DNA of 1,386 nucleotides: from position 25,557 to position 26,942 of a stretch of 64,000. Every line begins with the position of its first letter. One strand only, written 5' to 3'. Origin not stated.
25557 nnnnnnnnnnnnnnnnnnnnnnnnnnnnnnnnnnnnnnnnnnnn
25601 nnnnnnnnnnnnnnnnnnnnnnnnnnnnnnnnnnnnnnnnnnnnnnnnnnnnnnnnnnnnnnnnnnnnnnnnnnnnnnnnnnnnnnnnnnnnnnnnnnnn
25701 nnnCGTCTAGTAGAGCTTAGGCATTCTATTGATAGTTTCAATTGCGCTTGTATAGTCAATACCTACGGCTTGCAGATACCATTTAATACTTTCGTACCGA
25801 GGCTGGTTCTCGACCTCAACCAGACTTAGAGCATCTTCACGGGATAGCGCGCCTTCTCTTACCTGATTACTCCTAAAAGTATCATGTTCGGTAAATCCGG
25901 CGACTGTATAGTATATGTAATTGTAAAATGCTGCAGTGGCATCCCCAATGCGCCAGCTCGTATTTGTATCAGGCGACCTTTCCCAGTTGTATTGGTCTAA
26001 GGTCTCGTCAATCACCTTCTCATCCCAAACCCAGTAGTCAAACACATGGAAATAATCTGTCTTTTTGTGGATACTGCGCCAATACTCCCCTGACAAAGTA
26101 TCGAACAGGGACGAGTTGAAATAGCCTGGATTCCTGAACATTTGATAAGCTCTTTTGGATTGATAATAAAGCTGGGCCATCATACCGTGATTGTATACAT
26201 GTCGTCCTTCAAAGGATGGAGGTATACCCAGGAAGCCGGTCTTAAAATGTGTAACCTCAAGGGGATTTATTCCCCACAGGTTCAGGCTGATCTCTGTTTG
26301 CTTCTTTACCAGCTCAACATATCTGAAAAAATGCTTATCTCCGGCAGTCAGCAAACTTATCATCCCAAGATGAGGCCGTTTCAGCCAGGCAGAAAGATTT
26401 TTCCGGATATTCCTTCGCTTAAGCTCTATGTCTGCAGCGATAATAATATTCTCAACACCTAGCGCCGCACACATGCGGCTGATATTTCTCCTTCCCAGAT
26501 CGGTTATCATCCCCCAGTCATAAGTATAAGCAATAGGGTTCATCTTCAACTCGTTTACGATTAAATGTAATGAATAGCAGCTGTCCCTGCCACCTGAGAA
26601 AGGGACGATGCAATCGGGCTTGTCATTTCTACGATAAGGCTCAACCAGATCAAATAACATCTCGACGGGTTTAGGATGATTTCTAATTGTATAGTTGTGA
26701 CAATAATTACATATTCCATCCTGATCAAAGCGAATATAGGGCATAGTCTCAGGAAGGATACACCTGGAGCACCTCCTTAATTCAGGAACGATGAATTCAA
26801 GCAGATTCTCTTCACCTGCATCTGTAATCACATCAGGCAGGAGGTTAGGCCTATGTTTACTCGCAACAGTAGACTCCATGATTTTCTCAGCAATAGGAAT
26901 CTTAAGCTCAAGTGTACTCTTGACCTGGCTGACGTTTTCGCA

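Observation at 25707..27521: WbpG/WbuX/PseA-type PP-loop sugar amidotransferase fused to its own class-II glutaminase domain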

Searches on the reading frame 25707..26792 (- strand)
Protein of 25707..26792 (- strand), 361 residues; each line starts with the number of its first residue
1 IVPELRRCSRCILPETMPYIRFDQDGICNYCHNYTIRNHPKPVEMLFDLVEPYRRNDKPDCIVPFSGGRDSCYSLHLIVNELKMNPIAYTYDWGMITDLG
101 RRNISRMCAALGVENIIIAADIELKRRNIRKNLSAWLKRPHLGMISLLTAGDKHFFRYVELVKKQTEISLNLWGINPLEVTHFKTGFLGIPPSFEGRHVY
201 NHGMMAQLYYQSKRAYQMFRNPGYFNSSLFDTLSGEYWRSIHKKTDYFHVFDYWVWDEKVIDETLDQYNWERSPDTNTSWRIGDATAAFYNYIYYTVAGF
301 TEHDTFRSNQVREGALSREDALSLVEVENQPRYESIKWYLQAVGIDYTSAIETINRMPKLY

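Call 30: search_dna_similar(query=window:25707-26792:-, collection=plasmids, mode=protein, max_rows=40, rows=spread)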
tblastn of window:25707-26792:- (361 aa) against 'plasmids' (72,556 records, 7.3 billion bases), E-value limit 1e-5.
Records with a match: 25; places in all: 28; records where one place covers at least 80% of the query: 7.
Best place of each record, by identity: 60-80% 2; <60% 23.
By first word of the organism name: Bacillus 8; Ralstonia 3; Agrobacterium 2; Azospirillum 2; Solidesulfovibrio 1; Rhodobacteraceae 1; Rhizobium 1; Sphingomonas 1; Alistipes 1; Roseovarius 1; and 4 more.
By predicted mobility (MOB-suite, as given by PLSDB): non-mobilizable 16; conjugative 6; mobilizable 3.
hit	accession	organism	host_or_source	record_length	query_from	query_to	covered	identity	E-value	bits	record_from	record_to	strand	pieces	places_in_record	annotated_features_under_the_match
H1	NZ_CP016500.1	Agrobacterium sp. RAC06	Microbial isolate,Algal phycosphere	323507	5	361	99%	72.5%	0e+0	568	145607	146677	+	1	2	hypothetical protein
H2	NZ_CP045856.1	Agrobacterium sp. MA01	cell culture,Microcystis culture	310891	5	361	99%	72.5%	0e+0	568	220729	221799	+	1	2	glucosamine 6-phosphate synthetase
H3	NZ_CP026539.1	Solidesulfovibrio carbinolicus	-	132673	5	361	99%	50.1%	5e-114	371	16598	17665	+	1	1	7-cyano-7-deazaguanine synthase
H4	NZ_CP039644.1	Azospirillum sp. TSA2s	Soil,rice paddy soil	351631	4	345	95%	25.2%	3e-15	85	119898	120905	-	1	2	N-acetyl sugar amidotransferase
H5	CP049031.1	Rhodobacteraceae bacterium SC52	Apostichopus japonicus,pure ...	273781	5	345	94%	23.8%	9e-13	77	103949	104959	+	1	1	N-acetyl sugar amidotransferase | acylneuraminate cytidylyltransferase family protein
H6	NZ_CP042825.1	Rhizobium sp. WL3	Wheat,phyllosphere swab,leaves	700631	4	325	89%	23.7%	1e-8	64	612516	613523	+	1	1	N-acetyl sugar amidotransferase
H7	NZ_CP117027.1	Sphingomonas hankookensis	Pure isolate,Tap water (bathroom)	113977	8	327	89%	22.3%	3e-6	57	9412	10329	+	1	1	N-acetyl sugar amidotransferase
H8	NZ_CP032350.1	Azospirillum brasilense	soil sample,Agricultural field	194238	2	176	48%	27.8%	2e-7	61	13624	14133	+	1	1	N-acetyl sugar amidotransferase | asnB: asparagine synthase (glutamine-hydrolyzing)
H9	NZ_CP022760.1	Ralstonia solanacearum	Solanum tuberosum,single cell,Potato ...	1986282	6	132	35%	35.3%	5e-16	87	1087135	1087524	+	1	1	none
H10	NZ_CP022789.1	Ralstonia solanacearum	Solanum tuberosum,single cell,Potato ...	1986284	6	132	35%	35.3%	5e-16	87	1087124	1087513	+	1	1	none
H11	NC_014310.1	Ralstonia solanacearum PSI07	-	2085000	6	132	35%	35.3%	5e-16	87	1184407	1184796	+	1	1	none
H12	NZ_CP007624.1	Bacillus pseudomycoides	-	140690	5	118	32%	35.1%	5e-13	78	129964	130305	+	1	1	7-cyano-7-deazaguanine synthase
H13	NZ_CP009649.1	Bacillus pseudomycoides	-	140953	5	118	32%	35.1%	6e-13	77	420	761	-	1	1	none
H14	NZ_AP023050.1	Alistipes indistinctus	Homo sapiens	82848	2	131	36%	30.4%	7e-12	74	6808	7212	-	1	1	N-acetyl sugar amidotransferase | neuC: UDP-N-acetylglucosamine 2-epimerase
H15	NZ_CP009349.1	Bacillus thuringiensis HD1002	Sewage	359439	4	119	32%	32.2%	1e-13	80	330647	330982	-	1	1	7-cyano-7-deazaguanine synthase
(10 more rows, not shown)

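Call 31: get_annotated_region(hit=H2, flank=15000)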
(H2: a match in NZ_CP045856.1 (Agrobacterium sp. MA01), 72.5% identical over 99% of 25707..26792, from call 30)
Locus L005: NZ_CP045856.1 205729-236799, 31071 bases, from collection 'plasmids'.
description: Agrobacterium sp. MA01 plasmid punanmed2, complete sequence
organism: Agrobacterium sp. MA01 (NCBI taxid 2664893)
taxonomy: Bacteria; Pseudomonadota; Alphaproteobacteria; Hyphomicrobiales; Rhizobiaceae; Agrobacterium; Agrobacterium sp. MA01
host: -; source: cell culture,Microcystis culture; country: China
typing (MOB-suite, as given by PLSDB): mobilizable; relaxase MOBQ
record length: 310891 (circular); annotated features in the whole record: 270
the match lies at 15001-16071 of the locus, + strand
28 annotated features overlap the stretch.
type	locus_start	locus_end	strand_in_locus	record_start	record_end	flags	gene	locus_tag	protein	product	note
CDS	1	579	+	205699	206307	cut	hisH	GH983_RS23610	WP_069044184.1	imidazole glycerol phosphate synthase subunit HisH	GO:0000105 - histidine biosynthetic process [Evidence IEA]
CDS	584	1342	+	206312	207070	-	-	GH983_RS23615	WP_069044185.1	AglZ/HisF2 family acetamidino modification protein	-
CDS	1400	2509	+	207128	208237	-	-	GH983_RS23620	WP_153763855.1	class I SAM-dependent methyltransferase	-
CDS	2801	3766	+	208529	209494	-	-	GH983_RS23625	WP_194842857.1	glycosyltransferase family 4 protein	-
CDS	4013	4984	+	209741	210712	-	-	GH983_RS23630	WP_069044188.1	glycosyltransferase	-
CDS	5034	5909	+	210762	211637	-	-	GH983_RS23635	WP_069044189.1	class I SAM-dependent methyltransferase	-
CDS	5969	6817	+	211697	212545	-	-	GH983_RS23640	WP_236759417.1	NAD(P)-dependent oxidoreductase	-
CDS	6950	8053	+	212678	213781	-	-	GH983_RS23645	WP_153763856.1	glycosyltransferase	-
CDS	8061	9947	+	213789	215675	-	asnB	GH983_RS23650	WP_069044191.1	asparagine synthase (glutamine-hydrolyzing)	GO:0006529 - asparagine biosynthetic process [Evidence IEA]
CDS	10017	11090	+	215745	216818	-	-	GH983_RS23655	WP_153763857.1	glycosyltransferase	-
CDS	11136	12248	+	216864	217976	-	-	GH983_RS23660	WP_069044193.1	glycosyltransferase family 4 protein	-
CDS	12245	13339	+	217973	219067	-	wecB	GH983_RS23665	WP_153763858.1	UDP-N-acetylglucosamine 2-epimerase (non-hydrolyzing)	GO:0009103 - lipopolysaccharide biosynthetic process [Evidence IEA]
CDS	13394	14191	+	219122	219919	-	-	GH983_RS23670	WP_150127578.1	hypothetical protein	-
CDS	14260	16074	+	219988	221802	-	-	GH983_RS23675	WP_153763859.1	glucosamine 6-phosphate synthetase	-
CDS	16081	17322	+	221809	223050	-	-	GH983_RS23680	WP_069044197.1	glycosyltransferase family 4 protein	-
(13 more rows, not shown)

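Call 32: get_annotated_region(hit=H3, flank=12000)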
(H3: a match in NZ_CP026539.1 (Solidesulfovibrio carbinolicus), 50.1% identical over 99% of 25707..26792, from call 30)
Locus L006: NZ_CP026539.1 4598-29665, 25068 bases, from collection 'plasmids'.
description: Solidesulfovibrio carbinolicus strain DSM 3852 plasmid pDCAR1, complete sequence
organism: Solidesulfovibrio carbinolicus (NCBI taxid 296842)
taxonomy: Bacteria; Thermodesulfobacteriota; Desulfovibrionia; Desulfovibrionales; Desulfovibrionaceae; Solidesulfovibrio; Solidesulfovibrio carbinolicus
host: -; source: -; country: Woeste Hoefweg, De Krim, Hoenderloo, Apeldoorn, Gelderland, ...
typing (MOB-suite, as given by PLSDB): non-mobilizable
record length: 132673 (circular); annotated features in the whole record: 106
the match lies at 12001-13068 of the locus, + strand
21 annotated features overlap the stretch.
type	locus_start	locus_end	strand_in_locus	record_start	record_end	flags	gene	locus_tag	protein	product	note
CDS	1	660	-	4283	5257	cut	-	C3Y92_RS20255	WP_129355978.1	IS1380 family transposase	-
CDS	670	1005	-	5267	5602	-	-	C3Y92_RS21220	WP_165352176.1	hypothetical protein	-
CDS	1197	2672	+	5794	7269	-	-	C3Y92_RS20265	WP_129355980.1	glycosyltransferase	-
CDS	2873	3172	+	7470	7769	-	-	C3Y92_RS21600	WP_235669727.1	hypothetical protein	-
CDS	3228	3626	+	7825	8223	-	-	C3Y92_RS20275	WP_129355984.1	hypothetical protein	-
CDS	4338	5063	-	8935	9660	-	istB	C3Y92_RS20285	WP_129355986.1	IS21-like element helper ATPase IstB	-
CDS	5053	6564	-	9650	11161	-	istA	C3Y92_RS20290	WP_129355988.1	IS21 family transposase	-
CDS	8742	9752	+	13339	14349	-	-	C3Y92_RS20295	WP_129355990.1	NAD-dependent epimerase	-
CDS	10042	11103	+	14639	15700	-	-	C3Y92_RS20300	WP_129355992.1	glycosyltransferase family 2 protein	-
CDS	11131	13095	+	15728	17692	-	-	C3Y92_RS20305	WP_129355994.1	7-cyano-7-deazaguanine synthase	-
CDS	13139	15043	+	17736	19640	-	asnB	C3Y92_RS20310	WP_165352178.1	asparagine synthase (glutamine-hydrolyzing)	GO:0006529 - asparagine biosynthetic process [Evidence IEA]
CDS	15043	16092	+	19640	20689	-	-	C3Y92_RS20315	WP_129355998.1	glycosyltransferase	-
CDS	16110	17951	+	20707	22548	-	asnB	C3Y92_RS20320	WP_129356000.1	asparagine synthase (glutamine-hydrolyzing)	GO:0006529 - asparagine biosynthetic process [Evidence IEA]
CDS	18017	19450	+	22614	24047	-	-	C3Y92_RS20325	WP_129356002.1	hypothetical protein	-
CDS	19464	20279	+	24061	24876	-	-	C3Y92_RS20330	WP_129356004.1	hypothetical protein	-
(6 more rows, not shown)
